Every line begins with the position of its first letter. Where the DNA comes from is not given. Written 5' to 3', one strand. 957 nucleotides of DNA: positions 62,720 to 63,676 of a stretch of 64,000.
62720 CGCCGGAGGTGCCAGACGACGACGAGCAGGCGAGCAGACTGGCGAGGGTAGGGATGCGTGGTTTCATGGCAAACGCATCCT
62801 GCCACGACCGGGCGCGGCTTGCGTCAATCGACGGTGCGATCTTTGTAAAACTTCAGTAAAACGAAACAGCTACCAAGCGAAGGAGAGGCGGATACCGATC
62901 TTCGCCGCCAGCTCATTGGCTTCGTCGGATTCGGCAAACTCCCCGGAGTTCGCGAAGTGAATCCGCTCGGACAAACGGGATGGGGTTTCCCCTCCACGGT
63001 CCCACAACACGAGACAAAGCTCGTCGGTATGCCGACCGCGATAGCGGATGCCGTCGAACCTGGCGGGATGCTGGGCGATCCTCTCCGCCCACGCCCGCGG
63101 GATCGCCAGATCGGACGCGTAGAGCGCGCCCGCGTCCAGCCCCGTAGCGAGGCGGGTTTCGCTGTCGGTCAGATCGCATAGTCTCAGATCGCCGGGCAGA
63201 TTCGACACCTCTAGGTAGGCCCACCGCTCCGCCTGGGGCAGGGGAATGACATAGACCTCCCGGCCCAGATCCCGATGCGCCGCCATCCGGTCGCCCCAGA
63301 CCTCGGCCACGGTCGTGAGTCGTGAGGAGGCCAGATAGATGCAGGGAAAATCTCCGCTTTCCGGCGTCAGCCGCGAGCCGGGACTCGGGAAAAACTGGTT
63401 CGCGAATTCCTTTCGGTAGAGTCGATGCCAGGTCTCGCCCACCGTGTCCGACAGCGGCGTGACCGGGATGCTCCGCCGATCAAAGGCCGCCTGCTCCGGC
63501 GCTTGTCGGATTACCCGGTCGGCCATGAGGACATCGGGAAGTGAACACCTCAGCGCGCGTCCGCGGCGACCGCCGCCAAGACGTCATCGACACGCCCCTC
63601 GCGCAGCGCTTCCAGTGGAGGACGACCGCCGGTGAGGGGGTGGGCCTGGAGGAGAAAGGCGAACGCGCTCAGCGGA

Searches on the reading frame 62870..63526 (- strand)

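Call 53: search_protein_families(library=pfam, proteins=[window:62870-63526:-], max_evalue=0.001)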
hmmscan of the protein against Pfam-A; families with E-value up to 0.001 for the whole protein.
window:62870-63526:- (218 aa): 1 family
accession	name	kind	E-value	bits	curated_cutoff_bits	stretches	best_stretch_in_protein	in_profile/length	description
PF08808.17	RES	-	1.7e-11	44.8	23.2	1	47-176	21-137/157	RES domain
